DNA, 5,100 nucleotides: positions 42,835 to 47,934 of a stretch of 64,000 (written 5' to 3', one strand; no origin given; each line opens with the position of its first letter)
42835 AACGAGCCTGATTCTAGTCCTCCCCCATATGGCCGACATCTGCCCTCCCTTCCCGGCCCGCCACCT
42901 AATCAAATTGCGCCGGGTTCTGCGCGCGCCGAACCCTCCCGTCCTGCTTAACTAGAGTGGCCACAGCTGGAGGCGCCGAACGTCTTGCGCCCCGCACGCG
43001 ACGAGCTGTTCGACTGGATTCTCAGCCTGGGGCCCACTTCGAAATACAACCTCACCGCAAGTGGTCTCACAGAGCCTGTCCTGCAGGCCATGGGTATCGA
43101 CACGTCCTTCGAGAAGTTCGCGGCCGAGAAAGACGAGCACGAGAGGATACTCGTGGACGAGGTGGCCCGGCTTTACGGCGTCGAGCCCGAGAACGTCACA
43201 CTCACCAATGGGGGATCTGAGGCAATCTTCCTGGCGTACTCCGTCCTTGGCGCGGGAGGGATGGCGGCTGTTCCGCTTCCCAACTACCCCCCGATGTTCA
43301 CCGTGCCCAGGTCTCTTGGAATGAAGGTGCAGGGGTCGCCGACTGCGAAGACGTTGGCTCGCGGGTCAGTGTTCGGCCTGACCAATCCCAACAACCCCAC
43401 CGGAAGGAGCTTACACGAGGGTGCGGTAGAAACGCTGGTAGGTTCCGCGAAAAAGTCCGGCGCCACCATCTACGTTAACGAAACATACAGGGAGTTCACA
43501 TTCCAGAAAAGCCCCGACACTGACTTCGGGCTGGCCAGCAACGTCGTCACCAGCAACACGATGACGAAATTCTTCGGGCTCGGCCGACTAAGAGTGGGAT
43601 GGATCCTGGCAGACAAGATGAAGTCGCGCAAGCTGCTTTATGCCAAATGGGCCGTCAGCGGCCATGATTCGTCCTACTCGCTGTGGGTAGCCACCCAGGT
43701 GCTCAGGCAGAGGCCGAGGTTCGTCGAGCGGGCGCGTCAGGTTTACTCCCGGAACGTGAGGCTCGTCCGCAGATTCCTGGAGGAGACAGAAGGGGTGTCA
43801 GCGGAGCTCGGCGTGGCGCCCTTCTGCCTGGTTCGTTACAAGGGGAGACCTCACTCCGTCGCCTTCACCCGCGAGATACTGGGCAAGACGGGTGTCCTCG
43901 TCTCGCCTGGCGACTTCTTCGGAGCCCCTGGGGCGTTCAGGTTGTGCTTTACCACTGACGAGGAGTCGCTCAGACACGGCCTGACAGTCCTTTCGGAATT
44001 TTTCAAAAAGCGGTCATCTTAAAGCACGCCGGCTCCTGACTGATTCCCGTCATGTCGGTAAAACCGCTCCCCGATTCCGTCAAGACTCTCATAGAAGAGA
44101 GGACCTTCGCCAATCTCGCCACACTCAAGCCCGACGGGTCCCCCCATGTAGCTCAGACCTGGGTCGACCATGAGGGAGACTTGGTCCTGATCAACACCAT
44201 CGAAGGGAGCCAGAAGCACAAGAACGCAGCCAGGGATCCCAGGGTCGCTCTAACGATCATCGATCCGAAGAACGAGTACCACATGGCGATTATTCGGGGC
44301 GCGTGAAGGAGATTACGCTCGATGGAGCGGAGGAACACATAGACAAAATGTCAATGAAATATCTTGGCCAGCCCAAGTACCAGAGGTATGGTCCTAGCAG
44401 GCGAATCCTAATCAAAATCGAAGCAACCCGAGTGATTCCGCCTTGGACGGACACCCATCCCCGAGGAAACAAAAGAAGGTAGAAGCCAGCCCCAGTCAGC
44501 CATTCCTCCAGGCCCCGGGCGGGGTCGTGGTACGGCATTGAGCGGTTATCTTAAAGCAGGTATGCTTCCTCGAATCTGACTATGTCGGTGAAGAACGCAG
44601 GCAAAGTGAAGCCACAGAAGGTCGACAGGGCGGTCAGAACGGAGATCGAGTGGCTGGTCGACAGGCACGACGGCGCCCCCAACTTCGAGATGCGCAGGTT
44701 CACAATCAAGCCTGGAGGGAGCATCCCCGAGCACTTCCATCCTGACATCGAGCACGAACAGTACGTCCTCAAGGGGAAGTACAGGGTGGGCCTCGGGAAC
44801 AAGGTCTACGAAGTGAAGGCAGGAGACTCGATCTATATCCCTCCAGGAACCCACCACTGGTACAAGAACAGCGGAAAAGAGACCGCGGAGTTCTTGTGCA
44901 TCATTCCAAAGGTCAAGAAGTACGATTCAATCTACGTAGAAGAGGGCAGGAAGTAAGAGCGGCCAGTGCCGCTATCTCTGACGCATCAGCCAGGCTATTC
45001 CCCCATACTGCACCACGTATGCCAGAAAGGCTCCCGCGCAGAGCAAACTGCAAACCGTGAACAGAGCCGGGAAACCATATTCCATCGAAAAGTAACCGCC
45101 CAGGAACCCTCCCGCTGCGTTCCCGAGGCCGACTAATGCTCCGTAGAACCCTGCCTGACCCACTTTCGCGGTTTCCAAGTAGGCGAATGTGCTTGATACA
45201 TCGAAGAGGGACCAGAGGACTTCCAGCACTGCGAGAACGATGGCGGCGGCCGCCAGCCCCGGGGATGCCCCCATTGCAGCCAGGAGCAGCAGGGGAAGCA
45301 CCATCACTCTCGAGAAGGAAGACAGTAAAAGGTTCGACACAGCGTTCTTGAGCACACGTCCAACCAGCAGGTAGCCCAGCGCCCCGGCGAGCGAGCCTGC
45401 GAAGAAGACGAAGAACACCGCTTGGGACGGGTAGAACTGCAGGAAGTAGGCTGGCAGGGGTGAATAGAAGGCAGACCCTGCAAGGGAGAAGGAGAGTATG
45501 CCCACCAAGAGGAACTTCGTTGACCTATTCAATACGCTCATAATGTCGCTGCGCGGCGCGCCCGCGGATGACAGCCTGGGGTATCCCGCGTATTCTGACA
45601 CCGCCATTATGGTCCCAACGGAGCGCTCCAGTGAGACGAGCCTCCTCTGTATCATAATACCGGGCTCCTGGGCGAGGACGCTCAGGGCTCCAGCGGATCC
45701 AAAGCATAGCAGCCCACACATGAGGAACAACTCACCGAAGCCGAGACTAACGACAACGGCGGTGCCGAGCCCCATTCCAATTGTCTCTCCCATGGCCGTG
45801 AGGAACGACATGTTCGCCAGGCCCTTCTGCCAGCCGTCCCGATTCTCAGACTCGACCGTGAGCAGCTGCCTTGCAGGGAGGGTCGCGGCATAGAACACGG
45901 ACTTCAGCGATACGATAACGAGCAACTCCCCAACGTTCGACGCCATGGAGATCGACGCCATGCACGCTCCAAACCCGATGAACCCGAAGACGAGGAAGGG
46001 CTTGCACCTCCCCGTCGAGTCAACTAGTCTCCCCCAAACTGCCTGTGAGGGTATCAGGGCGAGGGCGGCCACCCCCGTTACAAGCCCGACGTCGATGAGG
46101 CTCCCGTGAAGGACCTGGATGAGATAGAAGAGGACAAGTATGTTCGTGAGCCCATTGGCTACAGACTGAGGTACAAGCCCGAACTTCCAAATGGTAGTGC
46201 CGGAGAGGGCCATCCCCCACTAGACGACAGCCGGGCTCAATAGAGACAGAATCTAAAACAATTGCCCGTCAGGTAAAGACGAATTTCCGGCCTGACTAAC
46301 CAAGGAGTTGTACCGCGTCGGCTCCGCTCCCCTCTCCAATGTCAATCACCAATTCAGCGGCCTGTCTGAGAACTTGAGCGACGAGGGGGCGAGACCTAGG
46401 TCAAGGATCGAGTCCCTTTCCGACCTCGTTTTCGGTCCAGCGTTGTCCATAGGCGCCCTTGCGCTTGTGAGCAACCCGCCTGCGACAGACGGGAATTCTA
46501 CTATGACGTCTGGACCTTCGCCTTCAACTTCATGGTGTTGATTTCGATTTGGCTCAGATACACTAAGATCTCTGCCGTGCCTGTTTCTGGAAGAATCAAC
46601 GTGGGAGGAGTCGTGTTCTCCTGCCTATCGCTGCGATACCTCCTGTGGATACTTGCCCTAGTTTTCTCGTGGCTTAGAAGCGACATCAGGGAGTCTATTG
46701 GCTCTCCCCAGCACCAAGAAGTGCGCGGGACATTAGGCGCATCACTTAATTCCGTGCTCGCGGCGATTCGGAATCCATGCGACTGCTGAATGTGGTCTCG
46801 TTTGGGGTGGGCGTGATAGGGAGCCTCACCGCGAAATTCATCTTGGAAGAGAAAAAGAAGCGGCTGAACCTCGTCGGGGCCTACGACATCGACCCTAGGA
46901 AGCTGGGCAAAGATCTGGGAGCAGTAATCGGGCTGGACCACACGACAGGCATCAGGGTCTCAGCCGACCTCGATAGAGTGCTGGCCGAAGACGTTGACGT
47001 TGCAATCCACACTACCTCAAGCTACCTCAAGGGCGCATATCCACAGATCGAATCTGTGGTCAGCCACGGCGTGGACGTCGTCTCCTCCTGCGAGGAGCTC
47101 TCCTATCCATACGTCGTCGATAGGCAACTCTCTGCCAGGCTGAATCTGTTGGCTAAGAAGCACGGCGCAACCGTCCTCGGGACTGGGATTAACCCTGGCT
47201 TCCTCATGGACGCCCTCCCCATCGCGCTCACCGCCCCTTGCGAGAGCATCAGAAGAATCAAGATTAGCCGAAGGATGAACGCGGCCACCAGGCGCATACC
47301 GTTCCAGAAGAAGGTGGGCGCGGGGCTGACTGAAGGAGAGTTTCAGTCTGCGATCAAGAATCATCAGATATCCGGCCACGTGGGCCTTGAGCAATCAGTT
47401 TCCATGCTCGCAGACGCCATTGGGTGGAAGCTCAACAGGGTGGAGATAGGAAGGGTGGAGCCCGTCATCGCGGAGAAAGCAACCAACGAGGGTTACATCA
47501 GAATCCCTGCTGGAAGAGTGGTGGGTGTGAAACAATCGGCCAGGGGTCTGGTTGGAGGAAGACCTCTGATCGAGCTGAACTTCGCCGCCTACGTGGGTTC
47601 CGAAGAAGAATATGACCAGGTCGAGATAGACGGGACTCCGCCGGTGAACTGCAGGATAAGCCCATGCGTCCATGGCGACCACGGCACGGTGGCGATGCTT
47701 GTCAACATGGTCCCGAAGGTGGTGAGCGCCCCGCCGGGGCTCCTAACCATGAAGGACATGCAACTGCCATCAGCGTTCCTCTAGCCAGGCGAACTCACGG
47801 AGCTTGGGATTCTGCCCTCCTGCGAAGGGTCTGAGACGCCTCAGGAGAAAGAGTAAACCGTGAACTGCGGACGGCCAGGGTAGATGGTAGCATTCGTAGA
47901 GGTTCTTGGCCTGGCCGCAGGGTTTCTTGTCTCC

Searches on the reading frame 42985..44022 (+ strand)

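Call 38: search_protein_families(library=pfam, proteins=[window:42985-44022:+], max_evalue=0.00001)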
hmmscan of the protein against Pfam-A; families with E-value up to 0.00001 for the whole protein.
window:42985-44022:+ (345 aa): 1 family
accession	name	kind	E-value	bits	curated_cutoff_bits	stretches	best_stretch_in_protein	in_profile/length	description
PF00155.27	Aminotran_1_2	-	1.9e-27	96.8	19.7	1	58-334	49-359/361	Aminotransferase class I and II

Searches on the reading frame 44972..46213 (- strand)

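Call 38: search_protein_families(library=pfam, proteins=[window:44972-46213:-], max_evalue=0.00001)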
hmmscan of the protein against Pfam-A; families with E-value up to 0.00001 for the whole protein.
window:44972-46213:- (413 aa): 1 family
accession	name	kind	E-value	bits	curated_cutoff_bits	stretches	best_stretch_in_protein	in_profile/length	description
PF07690.21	MFS_1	-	3.6e-22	79.2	33.4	1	20-340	12-312/347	Major Facilitator Superfamily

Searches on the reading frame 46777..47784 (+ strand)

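Call 38: search_protein_families(library=pfam, proteins=[window:46777-47784:+], max_evalue=0.00001)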
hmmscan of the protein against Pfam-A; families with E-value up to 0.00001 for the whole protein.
window:46777-47784:+ (335 aa): 1 family
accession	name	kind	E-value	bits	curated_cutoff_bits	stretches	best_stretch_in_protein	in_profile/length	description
PF19328.4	DAP_DH_C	-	5.8e-43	147.3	23.3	1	142-334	1-196/206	2,4-diaminopentanoate dehydrogenase C-terminal domain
